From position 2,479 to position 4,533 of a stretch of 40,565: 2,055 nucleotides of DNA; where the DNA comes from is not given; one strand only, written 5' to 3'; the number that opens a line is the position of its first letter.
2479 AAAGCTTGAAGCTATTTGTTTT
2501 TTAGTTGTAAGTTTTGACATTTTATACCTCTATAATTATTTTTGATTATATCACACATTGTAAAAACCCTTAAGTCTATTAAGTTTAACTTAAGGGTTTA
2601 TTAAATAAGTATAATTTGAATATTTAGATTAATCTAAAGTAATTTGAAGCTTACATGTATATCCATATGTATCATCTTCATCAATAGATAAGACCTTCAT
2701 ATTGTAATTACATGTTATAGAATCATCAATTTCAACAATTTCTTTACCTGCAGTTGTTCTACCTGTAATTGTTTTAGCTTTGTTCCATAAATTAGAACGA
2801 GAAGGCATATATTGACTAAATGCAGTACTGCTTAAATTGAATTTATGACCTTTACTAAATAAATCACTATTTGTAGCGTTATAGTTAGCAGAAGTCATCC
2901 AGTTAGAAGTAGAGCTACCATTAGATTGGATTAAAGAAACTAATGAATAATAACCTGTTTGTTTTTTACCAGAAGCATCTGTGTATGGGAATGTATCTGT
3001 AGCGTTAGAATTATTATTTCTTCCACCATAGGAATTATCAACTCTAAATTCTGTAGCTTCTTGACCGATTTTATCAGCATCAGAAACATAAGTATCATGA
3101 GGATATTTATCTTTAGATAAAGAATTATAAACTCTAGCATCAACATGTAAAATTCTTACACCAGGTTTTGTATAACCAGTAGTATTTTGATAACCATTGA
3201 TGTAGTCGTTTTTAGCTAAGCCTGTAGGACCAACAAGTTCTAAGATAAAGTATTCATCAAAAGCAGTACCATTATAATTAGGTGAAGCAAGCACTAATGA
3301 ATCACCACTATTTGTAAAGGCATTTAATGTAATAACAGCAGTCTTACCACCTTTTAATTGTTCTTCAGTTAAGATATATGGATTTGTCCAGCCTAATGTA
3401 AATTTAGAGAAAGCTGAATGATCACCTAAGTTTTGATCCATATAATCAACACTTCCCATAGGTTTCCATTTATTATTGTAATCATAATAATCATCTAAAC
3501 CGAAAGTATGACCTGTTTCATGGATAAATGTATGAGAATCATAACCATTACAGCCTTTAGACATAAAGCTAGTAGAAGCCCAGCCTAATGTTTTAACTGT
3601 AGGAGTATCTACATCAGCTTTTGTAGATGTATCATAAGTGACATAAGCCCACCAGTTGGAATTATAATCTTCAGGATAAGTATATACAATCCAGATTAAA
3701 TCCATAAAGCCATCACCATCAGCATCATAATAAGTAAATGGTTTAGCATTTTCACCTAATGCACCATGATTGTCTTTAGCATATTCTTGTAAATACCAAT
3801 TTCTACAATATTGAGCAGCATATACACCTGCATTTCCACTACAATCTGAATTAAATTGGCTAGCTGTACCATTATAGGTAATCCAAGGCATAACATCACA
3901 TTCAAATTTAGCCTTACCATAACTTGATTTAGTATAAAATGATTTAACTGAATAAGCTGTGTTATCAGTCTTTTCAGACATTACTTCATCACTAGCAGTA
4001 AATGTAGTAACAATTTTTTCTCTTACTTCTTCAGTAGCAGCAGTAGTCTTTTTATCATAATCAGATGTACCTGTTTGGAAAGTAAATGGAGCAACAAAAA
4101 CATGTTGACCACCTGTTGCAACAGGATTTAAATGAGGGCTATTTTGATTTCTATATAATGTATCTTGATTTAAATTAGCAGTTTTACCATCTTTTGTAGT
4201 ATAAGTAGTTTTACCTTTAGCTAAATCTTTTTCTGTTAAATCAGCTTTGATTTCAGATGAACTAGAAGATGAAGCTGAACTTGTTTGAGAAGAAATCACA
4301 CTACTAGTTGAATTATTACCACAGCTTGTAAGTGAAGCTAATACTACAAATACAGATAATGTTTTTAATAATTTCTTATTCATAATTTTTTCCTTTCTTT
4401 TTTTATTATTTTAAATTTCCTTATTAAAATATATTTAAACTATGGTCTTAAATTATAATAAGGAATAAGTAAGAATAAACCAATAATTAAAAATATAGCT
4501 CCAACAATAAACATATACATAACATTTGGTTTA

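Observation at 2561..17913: A 15-kb single-promoter unit joins two orphan lipoproteins, an enlarged Opp importer, a small membrane protein and an M6-like metalloprotease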

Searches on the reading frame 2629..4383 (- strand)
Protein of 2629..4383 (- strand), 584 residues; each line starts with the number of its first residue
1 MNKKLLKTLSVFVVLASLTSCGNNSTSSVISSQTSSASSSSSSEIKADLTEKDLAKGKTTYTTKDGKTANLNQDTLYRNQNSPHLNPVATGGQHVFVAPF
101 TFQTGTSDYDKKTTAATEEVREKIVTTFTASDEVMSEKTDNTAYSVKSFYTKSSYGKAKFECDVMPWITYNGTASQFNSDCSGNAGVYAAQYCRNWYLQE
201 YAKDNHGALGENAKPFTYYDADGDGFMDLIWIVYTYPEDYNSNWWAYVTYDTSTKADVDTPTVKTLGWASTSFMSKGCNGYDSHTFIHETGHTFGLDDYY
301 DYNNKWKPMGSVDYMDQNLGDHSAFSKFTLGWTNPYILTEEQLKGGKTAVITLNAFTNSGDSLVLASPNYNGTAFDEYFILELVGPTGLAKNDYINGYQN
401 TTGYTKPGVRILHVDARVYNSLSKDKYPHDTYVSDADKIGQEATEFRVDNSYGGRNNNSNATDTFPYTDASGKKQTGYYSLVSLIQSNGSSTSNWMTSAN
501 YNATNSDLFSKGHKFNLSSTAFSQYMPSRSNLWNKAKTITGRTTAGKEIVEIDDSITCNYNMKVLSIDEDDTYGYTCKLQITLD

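Call 4: search_protein_families(library=pfam, proteins=[window:2629-4383:-], max_evalue=0.01)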
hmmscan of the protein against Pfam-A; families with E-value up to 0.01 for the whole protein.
window:2629-4383:- (584 aa): 0 families

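Call 10: search_protein_families(library=ncbifam, proteins=[window:2629-4383:-], max_evalue=0.1)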
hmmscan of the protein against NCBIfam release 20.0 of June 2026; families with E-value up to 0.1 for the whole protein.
window:2629-4383:- (584 aa): 2 families
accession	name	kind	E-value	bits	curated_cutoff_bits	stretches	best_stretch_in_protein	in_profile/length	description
TIGR03296.1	M6dom_TIGR03296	domain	2.5e-20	73.5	110.8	1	121-389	16-273/286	M6 family metalloprotease domain-containing protein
NF040528.1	SP_0198_lipo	equivalog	0.082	12.9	100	0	3-57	1-56/144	SP_0198 family lipoprotein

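Call 11: search_solved_structures(query=window:2629-4383:-, max_evalue=10, show_alignments=2)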
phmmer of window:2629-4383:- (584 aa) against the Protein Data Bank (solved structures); distinct sequences matched with E-value up to 10: 0.

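Call 12: find_homologous_proteins(query=window:2629-4383:-)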
Query window:2629-4383:- (584 aa): 327 proteins with E <= 0.001 among 8000 candidates; the best 120 are listed.
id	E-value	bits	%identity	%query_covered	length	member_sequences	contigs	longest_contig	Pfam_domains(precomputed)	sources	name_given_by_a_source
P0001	0.0e+0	1295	97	100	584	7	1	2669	-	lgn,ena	-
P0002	0.0e+0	1076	80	100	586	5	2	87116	-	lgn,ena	-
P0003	1.6e-267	907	69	100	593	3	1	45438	-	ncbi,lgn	-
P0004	1.7e-263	894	69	100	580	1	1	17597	-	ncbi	-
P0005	4.5e-262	889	69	100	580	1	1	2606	-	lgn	-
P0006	1.7e-201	689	57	100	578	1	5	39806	-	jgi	-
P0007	6.8e-193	661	54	100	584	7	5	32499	-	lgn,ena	-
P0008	1.1e-188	647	53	100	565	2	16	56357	-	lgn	-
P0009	1.4e-187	643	53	100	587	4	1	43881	-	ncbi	-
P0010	7.6e-180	618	51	100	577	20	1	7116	-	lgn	-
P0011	1.3e-178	614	52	92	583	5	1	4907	-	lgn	-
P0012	1.6e-174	600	51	100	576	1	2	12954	-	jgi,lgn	jgi:M6 family metalloprotease-like protein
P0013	9.7e-174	597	53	92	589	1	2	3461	-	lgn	-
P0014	4.8e-173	595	48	99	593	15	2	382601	-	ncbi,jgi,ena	-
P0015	1.0e-172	594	51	99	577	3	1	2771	-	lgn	-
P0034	2.4e-159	550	49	92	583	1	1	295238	-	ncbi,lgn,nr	ncbi:MAG: hypothetical protein MJ228_00020 [Bacilli bacterium]|nr:hypothetical protein [Bacilli bact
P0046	6.7e-155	535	50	92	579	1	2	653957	-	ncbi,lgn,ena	-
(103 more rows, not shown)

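Call 13: find_encoding_contigs(protein=P0002, flank=10000, max_places=2)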
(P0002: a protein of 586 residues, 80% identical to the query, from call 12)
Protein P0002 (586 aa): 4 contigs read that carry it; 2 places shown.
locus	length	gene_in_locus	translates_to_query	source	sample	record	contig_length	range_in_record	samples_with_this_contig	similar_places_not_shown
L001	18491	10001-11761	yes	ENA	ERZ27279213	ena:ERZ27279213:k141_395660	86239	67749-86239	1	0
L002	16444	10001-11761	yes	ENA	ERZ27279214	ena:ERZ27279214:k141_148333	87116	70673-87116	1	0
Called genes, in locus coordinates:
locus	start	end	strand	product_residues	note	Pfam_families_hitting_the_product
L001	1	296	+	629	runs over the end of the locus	-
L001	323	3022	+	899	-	PF00496:SBP_bac_5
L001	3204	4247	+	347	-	PF00528:BPD_transp_1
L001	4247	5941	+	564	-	PF12911:OppC_N (weak), PF00528:BPD_transp_1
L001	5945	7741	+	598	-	PF00005:ABC_tran, PF02463:SMC_N (faint), PF13304:AAA_21, PF00005:ABC_tran, PF08352:oligo_HPY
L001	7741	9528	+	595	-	PF00005:ABC_tran, PF08352:oligo_HPY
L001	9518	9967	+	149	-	PF13038:DUF3899 (weak)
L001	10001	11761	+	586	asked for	-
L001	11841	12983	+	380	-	PF03486:HI0933_like, PF07992:Pyr_redox_2 (faint)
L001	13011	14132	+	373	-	PF18928:DUF5677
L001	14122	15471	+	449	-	PF02005:TRM (faint), PF05958:tRNA_U5-meth_tr, PF03602:Cons_hypoth95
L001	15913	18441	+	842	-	PF03235:GmrSD_N, PF07510:GmrSD_C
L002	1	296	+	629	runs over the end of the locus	-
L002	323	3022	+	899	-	PF00496:SBP_bac_5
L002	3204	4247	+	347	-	PF00528:BPD_transp_1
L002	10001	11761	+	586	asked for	-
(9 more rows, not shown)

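Call 14: find_encoding_contigs(protein=P0014, flank=10000, max_places=2)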
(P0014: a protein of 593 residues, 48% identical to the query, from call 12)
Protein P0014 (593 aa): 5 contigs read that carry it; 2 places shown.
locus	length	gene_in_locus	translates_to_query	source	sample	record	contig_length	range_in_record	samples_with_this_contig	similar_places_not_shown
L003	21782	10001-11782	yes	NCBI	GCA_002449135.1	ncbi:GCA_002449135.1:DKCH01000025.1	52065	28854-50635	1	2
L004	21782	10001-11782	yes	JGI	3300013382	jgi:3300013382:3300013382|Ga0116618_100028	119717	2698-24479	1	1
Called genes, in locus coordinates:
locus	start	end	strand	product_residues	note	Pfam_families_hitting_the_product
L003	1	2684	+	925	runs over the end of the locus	PF00496:SBP_bac_5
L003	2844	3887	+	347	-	PF00528:BPD_transp_1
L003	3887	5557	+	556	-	PF12911:OppC_N (weak), PF00528:BPD_transp_1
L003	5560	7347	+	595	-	PF00005:ABC_tran, PF02463:SMC_N (weak), PF13304:AAA_21 (weak), PF00005:ABC_tran, PF08352:oligo_HPY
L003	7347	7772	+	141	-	-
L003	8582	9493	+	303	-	PF00005:ABC_tran, PF08352:oligo_HPY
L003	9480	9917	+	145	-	-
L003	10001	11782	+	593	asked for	-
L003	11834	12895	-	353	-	PF00268:Ribonuc_red_sm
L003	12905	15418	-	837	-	PF03477:ATP-cone, PF00317:Ribonuc_red_lgN, PF02867:Ribonuc_red_lgC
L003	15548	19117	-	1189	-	PF01855:POR_N, PF17147:PFOR_II, PF01558:POR, PF00037:Fer4 (weak), PF12837:Fer4_6 (weak), PF12838:Fer4_7, PF13237:Fer4_10, PF02775:TPP_enzyme_C, +1 more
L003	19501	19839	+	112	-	-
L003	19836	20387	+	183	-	-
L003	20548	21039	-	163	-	PF05014:Nuc_deoxyrib_tr, PF15891:Nuc_deoxyri_tr2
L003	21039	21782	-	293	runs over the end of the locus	PF00483:NTP_transferase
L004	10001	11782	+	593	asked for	-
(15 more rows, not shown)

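Call 15: find_encoding_contigs(protein=P0046, flank=10000, max_places=2)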
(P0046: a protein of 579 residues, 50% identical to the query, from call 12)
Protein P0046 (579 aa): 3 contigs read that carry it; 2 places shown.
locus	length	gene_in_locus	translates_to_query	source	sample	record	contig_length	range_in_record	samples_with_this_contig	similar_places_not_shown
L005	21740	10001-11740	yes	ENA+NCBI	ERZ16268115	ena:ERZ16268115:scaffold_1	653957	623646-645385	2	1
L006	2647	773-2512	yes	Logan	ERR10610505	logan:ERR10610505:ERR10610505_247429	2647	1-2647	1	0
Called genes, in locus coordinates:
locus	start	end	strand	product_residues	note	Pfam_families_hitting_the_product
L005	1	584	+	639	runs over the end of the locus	-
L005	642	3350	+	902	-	PF00496:SBP_bac_5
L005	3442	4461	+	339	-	PF00528:BPD_transp_1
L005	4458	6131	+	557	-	PF12911:OppC_N, PF00528:BPD_transp_1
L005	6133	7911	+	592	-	PF00005:ABC_tran, PF13304:AAA_21, PF00005:ABC_tran, PF08352:oligo_HPY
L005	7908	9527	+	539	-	PF00005:ABC_tran, PF08352:oligo_HPY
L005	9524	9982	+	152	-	-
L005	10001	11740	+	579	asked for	-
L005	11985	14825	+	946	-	PF00005:ABC_tran (faint), PF02463:SMC_N (faint), PF03193:RsgA_GTPase (faint), PF13175:AAA_15 (faint), PF13476:AAA_23 (faint), PF13555:AAA_29 (faint), PF17760:UvrA_inter, PF17755:UvrA_DNA-bind, +1 more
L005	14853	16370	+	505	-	PF01790:LGT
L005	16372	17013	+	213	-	PF00702:Hydrolase, PF12710:HAD, PF13419:HAD_2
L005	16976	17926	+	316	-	PF01946:Thi4 (weak), PF01266:DAO (faint), PF03486:HI0933_like (faint), PF07992:Pyr_redox_2, PF13738:Pyr_redox_3 (faint)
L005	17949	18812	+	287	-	PF03668:RapZ-like_N, PF22740:PapZ_C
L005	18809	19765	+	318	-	PF10298:WhiA_N, PF14527:LAGLIDADG_WhiA, PF02650:HTH_WhiA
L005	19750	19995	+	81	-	PF13560:HTH_31, PF12844:HTH_19, PF01381:HTH_3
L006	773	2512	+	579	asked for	-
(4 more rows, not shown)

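Call 36: search_solved_structures(query=A5, max_evalue=1, show_alignments=2)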
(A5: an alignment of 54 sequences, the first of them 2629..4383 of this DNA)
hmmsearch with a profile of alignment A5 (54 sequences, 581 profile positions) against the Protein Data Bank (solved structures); distinct sequences matched with E-value up to 1: 2.
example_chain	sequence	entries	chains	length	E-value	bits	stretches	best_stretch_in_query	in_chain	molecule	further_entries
4hx3_A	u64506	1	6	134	0.39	12.6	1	276-303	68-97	Extracellular small neutral protease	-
1c7k_A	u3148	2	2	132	0.39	12.6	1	276-303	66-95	ZINC ENDOPROTEASE | ZINC PROTEASE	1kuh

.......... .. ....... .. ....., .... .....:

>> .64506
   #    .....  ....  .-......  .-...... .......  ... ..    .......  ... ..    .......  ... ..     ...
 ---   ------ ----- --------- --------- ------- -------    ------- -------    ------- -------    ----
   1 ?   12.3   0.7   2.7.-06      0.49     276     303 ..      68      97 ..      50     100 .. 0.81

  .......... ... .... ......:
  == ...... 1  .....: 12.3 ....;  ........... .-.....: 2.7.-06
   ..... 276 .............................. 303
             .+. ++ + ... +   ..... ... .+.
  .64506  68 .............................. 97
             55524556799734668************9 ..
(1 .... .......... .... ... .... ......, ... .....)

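Call 47: find_related_loci(query=A5, collection=metagenome_contigs, flank=10000)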
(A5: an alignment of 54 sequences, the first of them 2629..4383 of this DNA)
Query A5 (584 aa) in metagenome_contigs; peptide patterns used: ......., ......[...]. (x = any residue, [..] = any of these).
600 stretches matched a pattern (row limit reached: there are more); 22 encode a relative of the query (tblastn E <= 1e-3); 22 distinct loci.
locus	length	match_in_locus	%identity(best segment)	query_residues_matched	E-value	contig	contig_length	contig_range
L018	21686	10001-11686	48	3-583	1e-163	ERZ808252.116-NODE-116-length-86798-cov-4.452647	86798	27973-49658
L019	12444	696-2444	47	1-584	2e-162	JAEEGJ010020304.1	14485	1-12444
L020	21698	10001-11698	47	1-583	2e-159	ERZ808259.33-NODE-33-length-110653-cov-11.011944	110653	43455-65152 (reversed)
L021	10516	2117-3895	47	7-583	1e-157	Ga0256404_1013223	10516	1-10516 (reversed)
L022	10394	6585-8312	44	3-584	3e-149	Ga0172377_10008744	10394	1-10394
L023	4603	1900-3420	45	50-584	2e-146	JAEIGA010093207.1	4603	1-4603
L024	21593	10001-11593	46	45-583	5e-140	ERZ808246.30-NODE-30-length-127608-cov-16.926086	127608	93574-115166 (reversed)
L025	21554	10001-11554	47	50-580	7e-144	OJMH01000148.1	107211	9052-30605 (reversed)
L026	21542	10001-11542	46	50-581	6e-142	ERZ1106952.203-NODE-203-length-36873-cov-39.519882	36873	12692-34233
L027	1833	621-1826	47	3-398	1e-117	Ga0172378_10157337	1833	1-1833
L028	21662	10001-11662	47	5-582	5e-151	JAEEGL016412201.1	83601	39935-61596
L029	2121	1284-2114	43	1-276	1e-61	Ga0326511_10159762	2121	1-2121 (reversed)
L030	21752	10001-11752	49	1-584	2e-167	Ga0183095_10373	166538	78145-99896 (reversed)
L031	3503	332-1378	24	146-466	2e-9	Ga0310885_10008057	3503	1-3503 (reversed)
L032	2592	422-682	33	288-351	9e-8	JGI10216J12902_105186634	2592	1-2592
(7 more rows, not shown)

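Call 49: list_cluster_members(proteins=[window:2629-4383:-, window:14074-15963:-, window:15985-17844:-, window:18404-19798:-, window:11358-14051:-, window:4440-4889:-, P0003, P0014, P0034, P0046])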
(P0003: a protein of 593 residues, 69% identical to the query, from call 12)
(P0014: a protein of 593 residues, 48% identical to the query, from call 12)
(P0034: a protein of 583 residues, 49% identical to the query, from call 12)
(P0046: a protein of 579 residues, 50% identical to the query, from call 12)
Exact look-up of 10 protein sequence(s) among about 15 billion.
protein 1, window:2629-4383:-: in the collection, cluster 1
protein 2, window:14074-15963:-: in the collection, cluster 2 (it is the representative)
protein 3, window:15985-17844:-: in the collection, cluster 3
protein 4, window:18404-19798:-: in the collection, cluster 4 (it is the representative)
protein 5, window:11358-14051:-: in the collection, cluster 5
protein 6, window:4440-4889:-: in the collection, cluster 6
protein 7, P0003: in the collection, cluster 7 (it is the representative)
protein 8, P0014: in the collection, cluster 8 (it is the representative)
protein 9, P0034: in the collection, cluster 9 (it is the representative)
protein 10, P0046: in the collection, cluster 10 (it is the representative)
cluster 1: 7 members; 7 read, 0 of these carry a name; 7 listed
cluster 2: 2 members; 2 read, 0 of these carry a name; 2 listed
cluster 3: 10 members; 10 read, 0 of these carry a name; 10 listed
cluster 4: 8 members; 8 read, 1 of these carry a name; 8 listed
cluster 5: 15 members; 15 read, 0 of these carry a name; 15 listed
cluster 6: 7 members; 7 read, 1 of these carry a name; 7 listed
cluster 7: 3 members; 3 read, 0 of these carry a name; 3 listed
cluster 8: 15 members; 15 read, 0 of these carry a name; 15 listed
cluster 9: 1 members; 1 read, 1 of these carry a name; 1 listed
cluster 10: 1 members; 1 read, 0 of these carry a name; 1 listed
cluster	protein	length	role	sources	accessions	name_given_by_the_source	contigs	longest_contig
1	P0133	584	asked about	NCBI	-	-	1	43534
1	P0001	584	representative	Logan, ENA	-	-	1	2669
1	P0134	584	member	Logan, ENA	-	-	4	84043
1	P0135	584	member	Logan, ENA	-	-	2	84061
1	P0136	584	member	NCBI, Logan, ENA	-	-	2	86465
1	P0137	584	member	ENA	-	-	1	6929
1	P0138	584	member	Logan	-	-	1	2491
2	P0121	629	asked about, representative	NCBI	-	-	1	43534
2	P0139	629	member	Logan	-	-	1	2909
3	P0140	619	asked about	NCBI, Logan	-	-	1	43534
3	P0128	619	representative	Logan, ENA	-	-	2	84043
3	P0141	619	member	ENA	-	-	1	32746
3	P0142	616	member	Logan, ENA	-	-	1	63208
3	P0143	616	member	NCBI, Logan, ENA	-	-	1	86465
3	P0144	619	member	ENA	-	-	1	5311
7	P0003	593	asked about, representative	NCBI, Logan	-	-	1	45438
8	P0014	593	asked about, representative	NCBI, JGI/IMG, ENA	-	-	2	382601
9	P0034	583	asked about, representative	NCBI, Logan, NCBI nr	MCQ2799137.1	MAG: hypothetical protein MJ228_00020 [Bacilli bacterium] | hypothetical protein [Bacilli bacterium]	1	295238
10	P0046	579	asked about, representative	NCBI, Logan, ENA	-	-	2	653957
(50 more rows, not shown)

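Call 60: predict_structure(alignment_id=A5)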
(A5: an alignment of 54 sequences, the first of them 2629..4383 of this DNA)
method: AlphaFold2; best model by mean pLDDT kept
length: 584 residues; sequences in the alignment: 54
mean_pLDDT: 91.0   pTM: 0.89
mean pLDDT of the five models: 91.0, 90.6, 90.5, 90.2, 89.8
residues with pLDDT >= 90: 492; 70-90: 48; 50-70: 4; < 50: 40
segments of 3 or more residues with pLDDT < 50: 1-10, 14-42
pLDDT, mean of each block of 10 residues (from residue 1): 42 45 35 38 78 98 97 95 92 96 96 96 98 96 96 96 98 97 94 97 97 96 94 93 84 88 95 93 96 94 93 92 98 98 98 98 98 99 97 93 97 98 92 97 95 82 90 95 96 93 97 96 96 96 89 97 98 98 97
secondary structure, 60 per line:
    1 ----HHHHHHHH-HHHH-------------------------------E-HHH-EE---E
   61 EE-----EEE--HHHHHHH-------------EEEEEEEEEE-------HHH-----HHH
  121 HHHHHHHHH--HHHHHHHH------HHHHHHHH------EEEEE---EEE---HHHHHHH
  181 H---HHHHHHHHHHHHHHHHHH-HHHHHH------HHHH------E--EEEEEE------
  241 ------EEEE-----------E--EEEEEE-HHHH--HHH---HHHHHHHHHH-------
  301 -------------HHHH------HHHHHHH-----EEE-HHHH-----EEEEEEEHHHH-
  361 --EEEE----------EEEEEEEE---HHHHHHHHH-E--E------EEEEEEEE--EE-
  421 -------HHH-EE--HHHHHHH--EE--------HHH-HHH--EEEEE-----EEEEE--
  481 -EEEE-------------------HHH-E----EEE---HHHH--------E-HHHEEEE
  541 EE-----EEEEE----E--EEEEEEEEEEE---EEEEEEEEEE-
elements in order: H5-12 H14-17 E60-62 E68-70 H73-79 E93-102 H118-129 H132-139 H146-153 E160-164 E168-170 H174-181 H185-202 H204-209 H216-219 E229-234 E247-250 E265-270 H272-275 H284-293 H314-317 H324-330 E336-338 H340-343 E349-355 H356-359 E363-366 E377-384 H388-396 E408-415 H436-442 E464-468 E474-478 E482-485 E514-516 H520-523 E537-542 E548-552 E560-570 E574-583

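Call 63: fold_search(model_id=the predicted structure, library=pdb)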
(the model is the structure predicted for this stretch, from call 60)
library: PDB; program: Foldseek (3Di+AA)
matches with E <= 10: 108; with E <= 0.001: 4
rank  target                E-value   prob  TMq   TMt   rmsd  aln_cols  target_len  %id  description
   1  4yu6_B                9.7e-10  1.00  0.46  0.39  13.3       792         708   10  Crystal structure of Bacillus anthracis immune inhibitor A2 peptidase zymogen (released 2015-10-28)
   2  4yu6_A                3.3e-09  1.00  0.46  0.36  13.3       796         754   10  Crystal structure of Bacillus anthracis immune inhibitor A2 peptidase zymogen (released 2015-10-28)
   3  4yu5_B                4.0e-09  1.00  0.45  0.39  11.5       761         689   10  Crystal structure of selenomethionine variant of Bacillus anthracis immune inhibitor A2 peptidase zymogen (released 2015-10-28)
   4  4yu5_A                1.5e-08  1.00  0.44  0.38  13.7       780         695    9  Crystal structure of selenomethionine variant of Bacillus anthracis immune inhibitor A2 peptidase zymogen (released 2015-10-28)
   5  8wen_C                2.3e-02  0.51  0.18  0.27  14.3       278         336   12  Bacteroides fragilis toxin 2 (released 2024-09-25)
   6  8jsi_A                8.1e-01  0.01  0.10  0.09  21.4       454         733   10  Cryo-EM structure of a DNA-protein complex (released 2024-06-26)
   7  7ufg_A                1.5e+00  0.04  0.15  0.09  10.5       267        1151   11  Cryo-EM structure of PAPP-A in complex with IGFBP5 (released 2022-09-28)
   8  6e9q_G                2.2e+00  0.01  0.04  0.09  20.6       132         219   11  The crystal structure of bovine ultralong antibody BOV-6 (released 2019-05-01)
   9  1jxq_A                2.3e+00  0.02  0.10  0.19  16.7       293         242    8  Structure of cleaved, CARD domain deleted Caspase-9 (released 2001-12-12)
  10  9n8x_D                2.6e+00  0.01  0.04  0.04  16.9       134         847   13  Intermembrane lipid transport complex LetAB from Escherichia coli (Composite model corresponding to Map 2) (released 2025-11-05)
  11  8dfg_I                2.9e+00  0.01  0.05  0.10  19.6       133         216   10  Crystal structure of potently neutralizing human monoclonal antibody 42D6 Fab in complex with MSP1-19 (released 2022-10-12)
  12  9n8x_C                3.1e+00  0.01  0.04  0.03  16.8       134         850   12  Intermembrane lipid transport complex LetAB from Escherichia coli (Composite model corresponding to Map 2) (released 2025-11-05)
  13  8hrd_D                3.5e+00  0.01  0.04  0.09  18.7       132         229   11  Crystal structure of the receptor binding domain of SARS-CoV-2 Delta variant in complex with IMCAS74 Fab and W14 Fab (released 2023-12-20)
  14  9n8x_E                3.5e+00  0.01  0.04  0.04  16.8       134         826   13  Intermembrane lipid transport complex LetAB from Escherichia coli (Composite model corresponding to Map 2) (released 2025-11-05)
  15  4lsv_H                3.7e+00  0.01  0.05  0.11  25.5       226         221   11  Crystal structure of broadly and potently neutralizing antibody 3BNC117 in complex with HIV-1 clade C C1086 gp120 (released 2013-08-21)
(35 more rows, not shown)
